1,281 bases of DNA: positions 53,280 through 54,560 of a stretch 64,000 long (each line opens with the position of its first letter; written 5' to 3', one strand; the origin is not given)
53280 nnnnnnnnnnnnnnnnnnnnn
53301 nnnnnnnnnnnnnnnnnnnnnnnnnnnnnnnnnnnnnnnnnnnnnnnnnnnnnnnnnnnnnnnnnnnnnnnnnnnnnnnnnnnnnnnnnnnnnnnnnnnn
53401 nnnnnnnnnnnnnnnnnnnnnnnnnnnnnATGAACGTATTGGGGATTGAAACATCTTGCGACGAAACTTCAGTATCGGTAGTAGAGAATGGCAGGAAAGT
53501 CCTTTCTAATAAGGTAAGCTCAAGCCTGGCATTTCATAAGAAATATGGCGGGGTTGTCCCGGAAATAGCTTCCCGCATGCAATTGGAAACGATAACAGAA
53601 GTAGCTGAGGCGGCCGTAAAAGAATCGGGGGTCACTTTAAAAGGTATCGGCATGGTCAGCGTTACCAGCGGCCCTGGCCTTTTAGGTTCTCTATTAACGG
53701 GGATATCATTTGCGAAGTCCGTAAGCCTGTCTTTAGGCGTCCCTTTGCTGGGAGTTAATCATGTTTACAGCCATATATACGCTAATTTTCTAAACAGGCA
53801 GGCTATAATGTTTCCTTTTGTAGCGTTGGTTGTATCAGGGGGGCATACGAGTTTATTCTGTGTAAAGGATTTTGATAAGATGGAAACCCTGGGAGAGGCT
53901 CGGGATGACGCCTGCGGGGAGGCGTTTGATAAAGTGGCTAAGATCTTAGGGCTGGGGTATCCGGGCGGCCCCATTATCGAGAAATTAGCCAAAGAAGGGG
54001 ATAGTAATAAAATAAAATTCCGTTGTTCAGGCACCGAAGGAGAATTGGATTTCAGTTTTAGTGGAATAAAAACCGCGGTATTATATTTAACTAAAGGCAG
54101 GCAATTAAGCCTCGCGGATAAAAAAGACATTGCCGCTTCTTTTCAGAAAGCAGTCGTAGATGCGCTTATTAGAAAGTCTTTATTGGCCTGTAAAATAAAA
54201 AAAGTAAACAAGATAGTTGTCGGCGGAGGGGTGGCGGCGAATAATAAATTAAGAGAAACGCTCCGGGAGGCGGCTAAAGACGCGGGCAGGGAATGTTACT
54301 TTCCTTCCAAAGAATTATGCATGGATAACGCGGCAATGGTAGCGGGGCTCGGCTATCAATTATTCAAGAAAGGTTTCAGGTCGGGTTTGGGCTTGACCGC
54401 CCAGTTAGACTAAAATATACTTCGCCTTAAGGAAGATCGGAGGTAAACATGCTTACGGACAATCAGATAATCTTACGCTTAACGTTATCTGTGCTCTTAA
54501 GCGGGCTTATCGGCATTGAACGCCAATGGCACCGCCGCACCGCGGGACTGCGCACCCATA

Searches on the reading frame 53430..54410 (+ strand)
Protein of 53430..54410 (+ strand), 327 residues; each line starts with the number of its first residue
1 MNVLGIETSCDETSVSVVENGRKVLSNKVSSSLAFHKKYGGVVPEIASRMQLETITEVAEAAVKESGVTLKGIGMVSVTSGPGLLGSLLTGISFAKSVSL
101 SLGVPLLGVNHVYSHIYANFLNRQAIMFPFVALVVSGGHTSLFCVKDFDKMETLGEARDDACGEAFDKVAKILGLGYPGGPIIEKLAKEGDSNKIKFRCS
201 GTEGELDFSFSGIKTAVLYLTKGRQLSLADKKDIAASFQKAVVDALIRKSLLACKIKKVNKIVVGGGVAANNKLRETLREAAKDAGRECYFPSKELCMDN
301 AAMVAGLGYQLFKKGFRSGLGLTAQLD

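Call 68: search_protein_families(library=pfam, proteins=[window:53430-54410:+], max_evalue=0.001)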
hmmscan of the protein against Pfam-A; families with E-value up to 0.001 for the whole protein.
window:53430-54410:+ (327 aa): 3 families
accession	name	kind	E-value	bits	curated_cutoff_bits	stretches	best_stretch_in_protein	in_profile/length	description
PF00814.31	TsaD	-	2.5e-87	293.4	24.8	1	23-305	1-263/264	tRNA N6-adenosine threonylcarbamoyltransferase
PF22521.2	HypF_C_2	-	2e-09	38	27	1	162-298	96-233/241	Carbamoyltransferase, Kae1-like Domain, second subdomain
PF02543.21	Carbam_trans_N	-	0.00018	21.5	24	1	176-282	216-324/346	Carbamoyltransferase N-terminus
